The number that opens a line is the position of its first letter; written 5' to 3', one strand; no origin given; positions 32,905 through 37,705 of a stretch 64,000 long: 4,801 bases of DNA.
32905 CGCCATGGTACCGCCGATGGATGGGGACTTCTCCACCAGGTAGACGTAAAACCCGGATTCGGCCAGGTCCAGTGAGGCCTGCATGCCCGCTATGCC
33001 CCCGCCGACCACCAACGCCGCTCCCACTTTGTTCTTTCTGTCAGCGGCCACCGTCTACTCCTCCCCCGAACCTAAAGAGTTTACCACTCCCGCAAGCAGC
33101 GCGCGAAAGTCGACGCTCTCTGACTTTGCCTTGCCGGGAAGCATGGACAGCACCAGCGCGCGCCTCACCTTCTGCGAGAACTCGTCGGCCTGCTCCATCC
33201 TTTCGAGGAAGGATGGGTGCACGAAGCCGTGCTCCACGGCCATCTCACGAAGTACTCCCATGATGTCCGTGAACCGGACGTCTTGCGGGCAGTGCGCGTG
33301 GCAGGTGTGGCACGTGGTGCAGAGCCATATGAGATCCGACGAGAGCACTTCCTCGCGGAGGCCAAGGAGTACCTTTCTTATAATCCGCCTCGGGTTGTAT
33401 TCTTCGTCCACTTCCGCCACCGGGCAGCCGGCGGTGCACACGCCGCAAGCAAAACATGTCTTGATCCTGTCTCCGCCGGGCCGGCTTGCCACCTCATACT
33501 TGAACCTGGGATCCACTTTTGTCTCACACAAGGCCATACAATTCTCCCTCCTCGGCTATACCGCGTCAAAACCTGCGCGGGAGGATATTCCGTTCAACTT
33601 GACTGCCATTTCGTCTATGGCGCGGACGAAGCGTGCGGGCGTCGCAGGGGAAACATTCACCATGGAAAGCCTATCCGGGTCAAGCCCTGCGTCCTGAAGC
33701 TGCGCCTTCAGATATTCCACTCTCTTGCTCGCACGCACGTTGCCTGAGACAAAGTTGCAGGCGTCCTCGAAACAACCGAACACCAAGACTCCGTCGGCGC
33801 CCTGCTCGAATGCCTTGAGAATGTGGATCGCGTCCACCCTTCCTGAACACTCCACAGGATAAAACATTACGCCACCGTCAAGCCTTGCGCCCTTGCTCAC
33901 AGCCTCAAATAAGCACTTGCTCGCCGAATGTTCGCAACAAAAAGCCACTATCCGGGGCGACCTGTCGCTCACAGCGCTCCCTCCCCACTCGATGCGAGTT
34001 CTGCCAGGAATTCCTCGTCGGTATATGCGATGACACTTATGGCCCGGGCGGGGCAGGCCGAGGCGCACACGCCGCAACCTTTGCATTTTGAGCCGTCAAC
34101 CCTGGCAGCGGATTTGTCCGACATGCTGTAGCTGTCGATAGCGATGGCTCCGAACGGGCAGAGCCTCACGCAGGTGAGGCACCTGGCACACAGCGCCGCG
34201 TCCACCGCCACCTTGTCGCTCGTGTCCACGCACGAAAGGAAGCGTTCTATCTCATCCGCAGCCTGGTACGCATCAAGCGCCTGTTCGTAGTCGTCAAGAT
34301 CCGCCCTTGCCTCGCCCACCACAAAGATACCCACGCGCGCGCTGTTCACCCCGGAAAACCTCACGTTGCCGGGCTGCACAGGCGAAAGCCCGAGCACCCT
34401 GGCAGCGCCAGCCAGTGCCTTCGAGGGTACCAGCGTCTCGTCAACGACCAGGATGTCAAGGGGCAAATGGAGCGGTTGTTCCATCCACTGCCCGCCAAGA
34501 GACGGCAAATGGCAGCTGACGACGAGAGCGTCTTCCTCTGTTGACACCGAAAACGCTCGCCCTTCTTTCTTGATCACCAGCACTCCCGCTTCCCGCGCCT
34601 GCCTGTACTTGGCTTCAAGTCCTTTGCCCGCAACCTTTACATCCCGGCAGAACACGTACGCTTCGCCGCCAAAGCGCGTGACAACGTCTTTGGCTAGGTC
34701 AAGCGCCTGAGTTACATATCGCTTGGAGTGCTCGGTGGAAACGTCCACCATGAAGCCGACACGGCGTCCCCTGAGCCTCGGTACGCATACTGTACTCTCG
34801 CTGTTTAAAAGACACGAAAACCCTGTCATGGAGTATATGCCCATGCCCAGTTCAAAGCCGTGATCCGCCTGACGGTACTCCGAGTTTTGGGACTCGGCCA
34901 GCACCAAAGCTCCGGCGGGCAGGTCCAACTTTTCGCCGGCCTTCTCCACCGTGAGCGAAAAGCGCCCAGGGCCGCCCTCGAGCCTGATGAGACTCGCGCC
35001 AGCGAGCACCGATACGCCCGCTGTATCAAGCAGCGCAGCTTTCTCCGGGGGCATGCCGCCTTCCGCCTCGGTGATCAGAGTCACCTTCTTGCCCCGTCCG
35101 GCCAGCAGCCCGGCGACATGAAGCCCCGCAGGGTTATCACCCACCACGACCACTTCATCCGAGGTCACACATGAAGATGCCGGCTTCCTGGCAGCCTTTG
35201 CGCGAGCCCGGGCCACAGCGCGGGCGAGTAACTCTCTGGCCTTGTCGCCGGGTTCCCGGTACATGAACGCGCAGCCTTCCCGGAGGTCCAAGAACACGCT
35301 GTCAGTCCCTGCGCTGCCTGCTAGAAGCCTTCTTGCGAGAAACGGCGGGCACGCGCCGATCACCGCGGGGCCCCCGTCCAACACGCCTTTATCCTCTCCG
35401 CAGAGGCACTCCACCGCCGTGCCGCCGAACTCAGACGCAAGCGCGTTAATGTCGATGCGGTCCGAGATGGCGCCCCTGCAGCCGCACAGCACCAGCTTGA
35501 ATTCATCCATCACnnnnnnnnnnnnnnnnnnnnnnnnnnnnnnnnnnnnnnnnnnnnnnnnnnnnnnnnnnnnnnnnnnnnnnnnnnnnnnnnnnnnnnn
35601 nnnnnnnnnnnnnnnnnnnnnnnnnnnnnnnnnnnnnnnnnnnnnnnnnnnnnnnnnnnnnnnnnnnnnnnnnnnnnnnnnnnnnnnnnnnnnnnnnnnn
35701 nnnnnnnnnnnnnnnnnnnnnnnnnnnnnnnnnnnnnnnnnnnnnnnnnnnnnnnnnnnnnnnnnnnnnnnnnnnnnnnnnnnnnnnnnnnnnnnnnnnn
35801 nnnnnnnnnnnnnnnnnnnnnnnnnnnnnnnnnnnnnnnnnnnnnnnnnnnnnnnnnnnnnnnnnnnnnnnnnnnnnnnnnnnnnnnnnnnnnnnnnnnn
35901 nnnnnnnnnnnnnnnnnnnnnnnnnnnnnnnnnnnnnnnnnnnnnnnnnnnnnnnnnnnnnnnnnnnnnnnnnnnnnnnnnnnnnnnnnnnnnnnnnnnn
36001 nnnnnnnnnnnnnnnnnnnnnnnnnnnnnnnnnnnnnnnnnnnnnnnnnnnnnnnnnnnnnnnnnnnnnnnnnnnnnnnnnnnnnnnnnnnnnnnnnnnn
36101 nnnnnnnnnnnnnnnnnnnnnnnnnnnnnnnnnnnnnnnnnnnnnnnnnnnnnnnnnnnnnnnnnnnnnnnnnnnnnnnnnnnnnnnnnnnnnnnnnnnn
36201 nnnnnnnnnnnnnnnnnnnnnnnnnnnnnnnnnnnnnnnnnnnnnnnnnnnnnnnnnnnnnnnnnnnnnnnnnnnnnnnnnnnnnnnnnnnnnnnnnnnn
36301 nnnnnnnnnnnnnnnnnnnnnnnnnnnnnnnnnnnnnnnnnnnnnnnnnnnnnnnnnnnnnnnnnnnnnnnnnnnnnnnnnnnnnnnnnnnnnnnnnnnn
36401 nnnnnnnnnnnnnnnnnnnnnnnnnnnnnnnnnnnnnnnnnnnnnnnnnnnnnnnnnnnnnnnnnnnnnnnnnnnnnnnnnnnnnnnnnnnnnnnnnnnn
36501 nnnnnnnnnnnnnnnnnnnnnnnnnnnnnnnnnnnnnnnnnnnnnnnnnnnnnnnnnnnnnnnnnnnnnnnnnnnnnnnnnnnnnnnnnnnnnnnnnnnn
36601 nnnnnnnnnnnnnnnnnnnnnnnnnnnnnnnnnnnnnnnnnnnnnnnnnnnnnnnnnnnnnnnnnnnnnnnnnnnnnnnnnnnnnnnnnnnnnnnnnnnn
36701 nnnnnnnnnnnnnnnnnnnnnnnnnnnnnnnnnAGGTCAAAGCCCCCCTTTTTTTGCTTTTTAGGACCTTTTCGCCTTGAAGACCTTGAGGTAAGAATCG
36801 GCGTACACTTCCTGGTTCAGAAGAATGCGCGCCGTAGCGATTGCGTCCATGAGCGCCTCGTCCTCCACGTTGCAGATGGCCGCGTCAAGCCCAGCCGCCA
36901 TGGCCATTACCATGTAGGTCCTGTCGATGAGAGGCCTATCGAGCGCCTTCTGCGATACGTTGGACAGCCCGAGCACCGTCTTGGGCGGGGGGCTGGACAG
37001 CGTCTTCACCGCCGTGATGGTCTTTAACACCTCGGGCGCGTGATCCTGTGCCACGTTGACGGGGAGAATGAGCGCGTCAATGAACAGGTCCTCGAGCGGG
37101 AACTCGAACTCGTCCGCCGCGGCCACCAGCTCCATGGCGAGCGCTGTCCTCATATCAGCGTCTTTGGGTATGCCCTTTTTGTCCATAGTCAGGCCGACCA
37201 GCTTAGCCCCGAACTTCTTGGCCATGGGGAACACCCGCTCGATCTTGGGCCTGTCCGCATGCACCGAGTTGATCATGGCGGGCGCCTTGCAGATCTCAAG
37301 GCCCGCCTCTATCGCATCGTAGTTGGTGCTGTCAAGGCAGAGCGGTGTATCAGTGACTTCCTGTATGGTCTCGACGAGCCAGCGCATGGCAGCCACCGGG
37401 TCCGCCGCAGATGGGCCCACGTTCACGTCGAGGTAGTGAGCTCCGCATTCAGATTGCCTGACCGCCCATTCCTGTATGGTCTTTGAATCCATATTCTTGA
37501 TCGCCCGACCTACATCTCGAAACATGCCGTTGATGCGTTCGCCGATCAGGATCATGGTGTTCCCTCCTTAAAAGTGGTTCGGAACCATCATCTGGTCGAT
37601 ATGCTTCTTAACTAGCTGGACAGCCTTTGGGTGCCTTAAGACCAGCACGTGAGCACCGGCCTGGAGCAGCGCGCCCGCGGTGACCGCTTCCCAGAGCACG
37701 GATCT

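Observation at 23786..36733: MetFV fused into an unusually elaborate HdrL/MvhD/Nfn-like module without HdrB, directly upstream of the CODH/ACS operon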

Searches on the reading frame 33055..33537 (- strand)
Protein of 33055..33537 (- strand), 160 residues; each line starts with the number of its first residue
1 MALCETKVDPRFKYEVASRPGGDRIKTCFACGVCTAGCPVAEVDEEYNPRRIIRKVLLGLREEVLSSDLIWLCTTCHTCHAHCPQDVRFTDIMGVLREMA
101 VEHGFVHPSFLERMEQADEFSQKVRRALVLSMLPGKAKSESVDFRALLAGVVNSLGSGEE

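Call 3: search_protein_families(library=pfam, proteins=[window:33055-33537:-], max_evalue=0.01)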
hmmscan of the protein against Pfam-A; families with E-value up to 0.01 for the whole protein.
window:33055-33537:- (160 aa): 9 families
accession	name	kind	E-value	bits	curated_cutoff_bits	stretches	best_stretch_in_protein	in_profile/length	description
PF13183.11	Fer4_8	-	4.2e-11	43.6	27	1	25-87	2-68/68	4Fe-4S dicluster domain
PF13534.11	Fer4_17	-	2.7e-10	41.1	22.2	1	28-87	2-60/61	4Fe-4S dicluster domain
PF13187.11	Fer4_9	-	4.3e-08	33.5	27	1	28-86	2-50/52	4Fe-4S dicluster domain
PF13237.11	Fer4_10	-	4.5e-06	26.9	25.5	1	26-84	7-53/53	4Fe-4S dicluster domain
PF12838.12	Fer4_7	-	0.00028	21.7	27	1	27-87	1-52/52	4Fe-4S dicluster domain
PF13484.11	Fer4_16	-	0.001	20.2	30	1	28-85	2-65/66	4Fe-4S double cluster binding domain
PF25160.1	LdpA_Fe-S-bd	-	0.0013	18.9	27.6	0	26-45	26-45/49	LdpA Fe-S cluster-binding domain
PF14697.11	Fer4_21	-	0.0024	18.4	35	0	27-42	40-55/59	4Fe-4S dicluster domain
PF12800.12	Fer4_4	-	0.0034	18.1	24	0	27-40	3-16/17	4Fe-4S binding domain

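Call 31: search_protein_families(library=ncbifam, proteins=[window:33055-33537:-], max_evalue=0.001)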
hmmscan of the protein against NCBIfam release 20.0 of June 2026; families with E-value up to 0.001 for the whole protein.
window:33055-33537:- (160 aa): 15 families
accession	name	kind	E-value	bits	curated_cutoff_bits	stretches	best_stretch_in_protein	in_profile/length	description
TIGR03290.1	CoB_CoM_SS_C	equivalog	3.8e-28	98.3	160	1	25-112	1-87/144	CoB--CoM heterodisulfide reductase subunit C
NF038018.1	qmoC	equivalog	2.8e-21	76.4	300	1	12-115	5-105/360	quinone-interacting membrane-bound oxidoreductase complex subunit QmoC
NF041890.1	hdrC_Methbact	equivalog_domain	2.1e-20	73.2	270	1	23-120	26-121/192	ferredoxin:CoB-CoM heterodisulfide reductase subunit HdrC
NF041779.1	hetero_SS_HdrC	equivalog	5.6e-20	71.6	350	1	25-122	30-125/198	ferredoxin:CoB-CoM heterodisulfide reductase subunit HdrC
NF008369.0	PRK11168.1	equivalog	4e-13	49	278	1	25-103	10-90/401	anaerobic glycerol-3-phosphate dehydrogenase subunit C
TIGR03379.1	glycerol3P_GlpC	equivalog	9e-10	37.8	279.9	1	25-98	4-79/397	anaerobic glycerol-3-phosphate dehydrogenase subunit GlpC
NF004898.0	PRK06259.1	equivalog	2e-09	36.6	385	1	24-124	132-240/488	fumarate reductase (CoM/CoB) subunit TfrB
NF009226.0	PRK12576.1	equivalog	3.8e-09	36.3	344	1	27-123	155-252/317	succinate dehydrogenase/fumarate reductase iron-sulfur subunit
NF008434.0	PRK11274.1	equivalog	6.4e-09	35.2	333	1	15-103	12-105/409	glycolate oxidase subunit GlcF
TIGR00384.1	dhsB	subfamily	5.6e-07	29.2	88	1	15-91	129-216/222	succinate dehydrogenase and fumarate reductase iron-sulfur protein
NF004616.0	PRK05950.1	subfamily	1.4e-06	27.7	228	1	23-103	144-236/238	succinate dehydrogenase iron-sulfur subunit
NF045663.1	diclust_near_Sec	equivalog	2e-06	26.2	530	1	30-140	310-421/759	pyridine nucleotide-disulfide oxidoreductase/dicluster-binding protein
NF042952.1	MFR_FeS_SdhB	equivalog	0.00014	21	600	0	69-106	200-237/320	8-methylmenaquinol:fumarate reductase iron-sulfur subunit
NF009227.0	PRK12577.1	equivalog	0.00033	19.4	349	0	22-99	148-237/330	succinate dehydrogenase/fumarate reductase iron-sulfur subunit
NF058577.1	FdxA_fam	equivalog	0.00036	20.6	65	0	27-46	8-27/52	4Fe-4S ferredoxin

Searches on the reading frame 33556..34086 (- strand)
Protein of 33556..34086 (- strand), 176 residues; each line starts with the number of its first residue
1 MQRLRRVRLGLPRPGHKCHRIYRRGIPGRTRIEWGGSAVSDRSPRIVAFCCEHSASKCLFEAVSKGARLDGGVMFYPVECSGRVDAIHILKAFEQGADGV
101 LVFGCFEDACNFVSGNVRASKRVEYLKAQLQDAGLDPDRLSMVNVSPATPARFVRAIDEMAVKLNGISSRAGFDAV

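Call 3: search_protein_families(library=pfam, proteins=[window:33556-34086:-], max_evalue=0.01)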
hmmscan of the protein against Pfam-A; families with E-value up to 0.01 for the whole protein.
window:33556-34086:- (176 aa): 1 family
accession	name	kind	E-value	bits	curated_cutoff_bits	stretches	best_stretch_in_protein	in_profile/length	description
PF02662.21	FlpD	-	1.1e-33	116.3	22.3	1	46-165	1-120/123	Methyl-viologen-reducing hydrogenase, delta subunit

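Call 31: search_protein_families(library=ncbifam, proteins=[window:33556-34086:-], max_evalue=0.001)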
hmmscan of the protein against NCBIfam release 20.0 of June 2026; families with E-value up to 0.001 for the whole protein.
window:33556-34086:- (176 aa): 3 families
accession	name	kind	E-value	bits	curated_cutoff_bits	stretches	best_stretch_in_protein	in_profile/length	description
NF040770.1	hetero_SS_HdrA2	exception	3.8e-25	88.1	1100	1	39-169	643-773/777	CoB-CoM heterodisulfide reductase HdrA2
NF045873.1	F420_non_VhuD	exception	3.8e-21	75.6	215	1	44-166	2-124/132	F420-non-reducing hydrogenase iron-sulfur subunit VhuD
NF041891.1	hdrA_Methbact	equivalog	3.3e-05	22.3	1300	1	78-145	677-739/762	ferredoxin:CoB-CoM heterodisulfide reductase subunit HdrA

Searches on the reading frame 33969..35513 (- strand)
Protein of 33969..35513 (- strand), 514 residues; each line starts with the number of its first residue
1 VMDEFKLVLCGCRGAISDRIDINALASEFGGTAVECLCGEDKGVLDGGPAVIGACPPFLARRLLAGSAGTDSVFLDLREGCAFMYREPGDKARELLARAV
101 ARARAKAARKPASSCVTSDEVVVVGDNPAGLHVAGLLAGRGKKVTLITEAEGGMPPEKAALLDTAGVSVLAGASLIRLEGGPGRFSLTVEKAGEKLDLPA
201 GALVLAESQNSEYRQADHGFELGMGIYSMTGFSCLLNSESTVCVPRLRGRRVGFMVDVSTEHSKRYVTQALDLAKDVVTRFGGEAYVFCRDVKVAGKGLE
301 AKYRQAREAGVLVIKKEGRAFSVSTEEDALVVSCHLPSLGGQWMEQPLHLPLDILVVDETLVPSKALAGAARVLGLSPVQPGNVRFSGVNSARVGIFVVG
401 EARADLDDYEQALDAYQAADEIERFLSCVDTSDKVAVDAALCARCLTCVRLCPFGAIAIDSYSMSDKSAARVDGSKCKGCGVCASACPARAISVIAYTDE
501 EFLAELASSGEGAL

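Call 4: search_protein_families(library=pfam, proteins=[window:33969-35513:-], max_evalue=0.01)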
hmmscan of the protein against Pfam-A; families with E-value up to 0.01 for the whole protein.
window:33969-35513:- (514 aa): 14 families
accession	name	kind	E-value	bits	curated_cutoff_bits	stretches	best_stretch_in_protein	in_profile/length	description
PF00037.32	Fer4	-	1.6e-11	43.9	21.1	2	471-493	2-24/24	4Fe-4S binding domain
PF12837.12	Fer4_6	-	1e-10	41.5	25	2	470-492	2-24/24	4Fe-4S binding domain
PF13237.11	Fer4_10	-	6.1e-09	36.1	25.5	1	435-488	2-53/53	4Fe-4S dicluster domain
PF12838.12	Fer4_7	-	4e-08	34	27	1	442-491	2-52/52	4Fe-4S dicluster domain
PF13187.11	Fer4_9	-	5.1e-07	30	27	1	442-492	2-52/52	4Fe-4S dicluster domain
PF14697.11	Fer4_21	-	2.1e-06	28.2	35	1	437-493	3-58/59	4Fe-4S dicluster domain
PF12797.12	Fer4_2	-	3.5e-06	27.1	24.5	1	472-489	5-22/22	4Fe-4S binding domain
PF13484.11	Fer4_16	-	4e-06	28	30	0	476-493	1-18/66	4Fe-4S double cluster binding domain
PF25160.1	LdpA_Fe-S-bd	-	1.7e-05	24.9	27.6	1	447-497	8-48/49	LdpA Fe-S cluster-binding domain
PF12800.12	Fer4_4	-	0.00027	21.5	24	0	475-489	2-16/17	4Fe-4S binding domain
PF01494.25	FAD_binding_3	-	0.0017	18.1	22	1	120-171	3-54/349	FAD binding domain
PF13183.11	Fer4_8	-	0.0019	19.1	27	0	475-489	3-17/68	4Fe-4S dicluster domain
PF07992.20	Pyr_redox_2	-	0.0041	17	26.1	0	120-163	2-48/291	Pyridine nucleotide-disulphide oxidoreductase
PF00070.33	Pyr_redox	-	0.0071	17.3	22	0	121-152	2-33/82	Pyridine nucleotide-disulphide oxidoreductase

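Call 31: search_protein_families(library=ncbifam, proteins=[window:33969-35513:-], max_evalue=0.001)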
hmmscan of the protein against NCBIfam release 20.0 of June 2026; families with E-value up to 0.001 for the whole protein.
window:33969-35513:- (514 aa): 57 families (the best 25 are shown)
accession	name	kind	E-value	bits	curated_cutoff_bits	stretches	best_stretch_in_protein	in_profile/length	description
NF040770.1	hetero_SS_HdrA2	exception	6.3e-25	87.4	1100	2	284-507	419-638/777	CoB-CoM heterodisulfide reductase HdrA2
NF041778.1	hetero_SS_HdrA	equivalog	2.9e-24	84.9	1400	1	270-507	415-648/771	ferredoxin:CoB-CoM heterodisulfide reductase subunit HdrA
NF041891.1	hdrA_Methbact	equivalog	4.9e-21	74.6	1300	1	274-506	406-632/762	ferredoxin:CoB-CoM heterodisulfide reductase subunit HdrA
TIGR02179.1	PorD_KorD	subfamily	1.4e-10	41.1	60.05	1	437-495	22-75/78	2-oxoacid:acceptor oxidoreductase, delta subunit, pyruvate/2-ketoisovalerate family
NF009410.0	PRK12771.1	subfamily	2.9e-10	39.4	516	1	402-495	485-563/566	NAD(P)-binding protein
NF007204.0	PRK09625.1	equivalog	1.7e-08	34.6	125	1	437-501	56-115/133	pyruvate flavodoxin oxidoreductase subunit delta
NF007202.0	PRK09623.1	equivalog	2e-08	34.5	166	1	436-495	47-101/105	3-methyl-2-oxobutanoate dehydrogenase subunit delta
TIGR02700.1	flavo_MJ0208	hypoth_equivalog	3.3e-08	33.1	251.35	1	429-493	137-195/234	dihydromethanopterin reductase (acceptor)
NF040684.1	PorD_Arch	equivalog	3.9e-08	33.3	120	1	438-495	30-82/85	pyruvate synthase subunit PorD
NF042909.1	FMH_DH_FwdF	exception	4.2e-08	32.7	375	1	434-498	132-201/336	tungsten-dependent formylmethanofuran dehydrogenase subunit FwdF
NF007203.0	PRK09624.1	equivalog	9.9e-08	32.2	171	1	440-495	51-101/105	pyuvate ferredoxin oxidoreductase subunit delta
NF045790.1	OxalOxreddelta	equivalog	1.3e-07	31.1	230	1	434-496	254-310/316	oxalate oxidoreductase subunit delta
TIGR04105.1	FeFe_hydrog_B1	subfamily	4.1e-07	29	450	1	439-494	110-161/462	monomeric [FeFe] hydrogenase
NF045763.1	PhenlGlyoxDHPadF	equivalog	9e-07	29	150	1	421-492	12-77/78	NADH-dependent phenylglyoxylate dehydrogenase subunit delta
NF038196.1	ferrodoxin_EFR1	subfamily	1.6e-06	28.3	75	1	428-494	173-231/242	EFR1 family ferrodoxin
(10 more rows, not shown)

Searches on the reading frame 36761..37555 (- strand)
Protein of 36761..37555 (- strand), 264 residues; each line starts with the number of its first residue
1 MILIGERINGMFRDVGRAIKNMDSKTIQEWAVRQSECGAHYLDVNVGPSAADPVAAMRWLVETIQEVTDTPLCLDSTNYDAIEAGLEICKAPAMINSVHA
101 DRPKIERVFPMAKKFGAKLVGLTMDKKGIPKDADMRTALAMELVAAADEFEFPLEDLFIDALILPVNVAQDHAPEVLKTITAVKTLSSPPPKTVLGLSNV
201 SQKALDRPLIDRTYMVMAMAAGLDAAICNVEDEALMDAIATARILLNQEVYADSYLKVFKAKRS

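Call 4: search_protein_families(library=pfam, proteins=[window:36761-37555:-], max_evalue=0.01)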
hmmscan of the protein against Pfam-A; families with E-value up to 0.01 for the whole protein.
window:36761-37555:- (264 aa): 2 families
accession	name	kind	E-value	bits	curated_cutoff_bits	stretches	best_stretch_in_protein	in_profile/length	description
PF00809.28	Pterin_bind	-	1.2e-18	68.1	25.5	1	22-227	18-242/244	Pterin binding enzyme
PF03599.22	CdhD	-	0.005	16.1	24.8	1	46-125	75-153/387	CO dehydrogenase/acetyl-CoA synthase delta subunit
